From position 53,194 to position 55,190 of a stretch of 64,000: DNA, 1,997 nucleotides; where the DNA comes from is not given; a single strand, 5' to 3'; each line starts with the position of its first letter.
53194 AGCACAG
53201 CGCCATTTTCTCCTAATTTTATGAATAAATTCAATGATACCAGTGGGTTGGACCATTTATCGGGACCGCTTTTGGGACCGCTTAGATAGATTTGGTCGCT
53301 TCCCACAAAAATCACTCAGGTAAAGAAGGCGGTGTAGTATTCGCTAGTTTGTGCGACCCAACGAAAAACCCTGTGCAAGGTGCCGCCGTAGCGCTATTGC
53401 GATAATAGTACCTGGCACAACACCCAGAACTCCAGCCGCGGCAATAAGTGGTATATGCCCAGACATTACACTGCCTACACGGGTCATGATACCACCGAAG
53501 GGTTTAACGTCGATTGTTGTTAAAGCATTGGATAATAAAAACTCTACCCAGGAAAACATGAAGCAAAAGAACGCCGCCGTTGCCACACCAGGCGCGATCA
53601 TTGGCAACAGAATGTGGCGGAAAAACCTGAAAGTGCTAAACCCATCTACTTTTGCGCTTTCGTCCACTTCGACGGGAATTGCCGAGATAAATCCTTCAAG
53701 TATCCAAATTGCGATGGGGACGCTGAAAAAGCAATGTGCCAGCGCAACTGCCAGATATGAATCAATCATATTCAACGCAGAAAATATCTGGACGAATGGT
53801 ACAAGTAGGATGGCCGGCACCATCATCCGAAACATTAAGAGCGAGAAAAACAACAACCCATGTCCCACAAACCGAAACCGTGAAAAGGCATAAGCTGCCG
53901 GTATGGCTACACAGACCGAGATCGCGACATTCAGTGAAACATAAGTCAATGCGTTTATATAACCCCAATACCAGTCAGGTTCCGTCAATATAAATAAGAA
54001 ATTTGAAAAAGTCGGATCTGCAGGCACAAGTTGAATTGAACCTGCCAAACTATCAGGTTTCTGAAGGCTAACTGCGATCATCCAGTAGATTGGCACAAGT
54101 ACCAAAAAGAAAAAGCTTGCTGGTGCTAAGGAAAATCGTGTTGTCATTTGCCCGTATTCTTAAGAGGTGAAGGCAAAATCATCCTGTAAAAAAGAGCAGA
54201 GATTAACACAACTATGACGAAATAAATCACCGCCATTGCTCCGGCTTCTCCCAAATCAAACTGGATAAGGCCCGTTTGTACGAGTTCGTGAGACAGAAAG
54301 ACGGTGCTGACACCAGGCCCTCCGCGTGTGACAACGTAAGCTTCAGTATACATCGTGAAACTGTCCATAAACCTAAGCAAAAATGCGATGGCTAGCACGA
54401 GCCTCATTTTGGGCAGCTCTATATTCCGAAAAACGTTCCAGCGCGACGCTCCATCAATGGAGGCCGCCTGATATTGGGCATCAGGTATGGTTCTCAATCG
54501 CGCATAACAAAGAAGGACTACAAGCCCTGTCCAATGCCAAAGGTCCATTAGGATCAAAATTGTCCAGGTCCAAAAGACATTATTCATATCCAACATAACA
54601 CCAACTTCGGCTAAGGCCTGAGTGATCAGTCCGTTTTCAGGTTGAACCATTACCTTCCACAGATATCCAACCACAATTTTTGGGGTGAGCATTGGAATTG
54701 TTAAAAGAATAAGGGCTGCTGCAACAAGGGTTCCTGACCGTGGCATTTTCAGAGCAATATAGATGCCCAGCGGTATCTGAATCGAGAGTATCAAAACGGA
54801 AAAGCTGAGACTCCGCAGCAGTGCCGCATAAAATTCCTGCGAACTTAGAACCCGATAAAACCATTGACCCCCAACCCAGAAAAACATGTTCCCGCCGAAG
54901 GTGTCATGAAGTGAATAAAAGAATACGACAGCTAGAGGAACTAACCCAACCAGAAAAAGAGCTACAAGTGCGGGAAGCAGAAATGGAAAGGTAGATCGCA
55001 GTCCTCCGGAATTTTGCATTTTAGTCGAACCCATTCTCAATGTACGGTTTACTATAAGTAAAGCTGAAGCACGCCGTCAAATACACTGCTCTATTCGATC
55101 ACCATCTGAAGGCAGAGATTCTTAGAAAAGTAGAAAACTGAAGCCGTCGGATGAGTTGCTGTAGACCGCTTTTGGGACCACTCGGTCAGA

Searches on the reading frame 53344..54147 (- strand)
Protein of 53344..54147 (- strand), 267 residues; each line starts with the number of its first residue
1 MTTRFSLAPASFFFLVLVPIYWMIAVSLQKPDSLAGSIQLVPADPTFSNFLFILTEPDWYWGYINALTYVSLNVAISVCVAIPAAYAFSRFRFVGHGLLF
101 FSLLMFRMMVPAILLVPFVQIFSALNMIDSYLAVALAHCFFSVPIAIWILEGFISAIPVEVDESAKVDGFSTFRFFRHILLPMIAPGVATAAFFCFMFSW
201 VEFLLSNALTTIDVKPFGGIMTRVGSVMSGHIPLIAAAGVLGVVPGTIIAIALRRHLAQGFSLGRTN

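Call 11: search_protein_families(library=pfam, proteins=[window:53344-54147:-], max_evalue=0.01)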
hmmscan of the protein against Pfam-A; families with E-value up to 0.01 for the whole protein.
window:53344-54147:- (267 aa): 1 family
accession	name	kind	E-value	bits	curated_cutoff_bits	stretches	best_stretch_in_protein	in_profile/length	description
PF00528.27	BPD_transp_1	-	6.8e-15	55.7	26.4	1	78-261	2-182/184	Binding-protein-dependent transport system inner membrane component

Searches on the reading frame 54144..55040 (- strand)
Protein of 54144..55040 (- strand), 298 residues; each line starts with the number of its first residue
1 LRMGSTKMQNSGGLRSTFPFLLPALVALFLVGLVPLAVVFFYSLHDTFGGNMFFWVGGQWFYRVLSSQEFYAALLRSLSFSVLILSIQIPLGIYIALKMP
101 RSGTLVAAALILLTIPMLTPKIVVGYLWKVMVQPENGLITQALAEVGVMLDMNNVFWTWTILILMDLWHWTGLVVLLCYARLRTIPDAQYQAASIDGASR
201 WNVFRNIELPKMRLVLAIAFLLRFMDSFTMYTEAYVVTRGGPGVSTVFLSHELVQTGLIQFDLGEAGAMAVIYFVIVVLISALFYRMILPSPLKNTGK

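Call 11: search_protein_families(library=pfam, proteins=[window:54144-55040:-], max_evalue=0.01)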
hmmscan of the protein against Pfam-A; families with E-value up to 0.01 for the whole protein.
window:54144-55040:- (298 aa): 1 family
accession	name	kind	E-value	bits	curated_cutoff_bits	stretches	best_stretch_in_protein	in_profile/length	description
PF00528.27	BPD_transp_1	-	1.2e-19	71.2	26.4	1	89-290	2-180/184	Binding-protein-dependent transport system inner membrane component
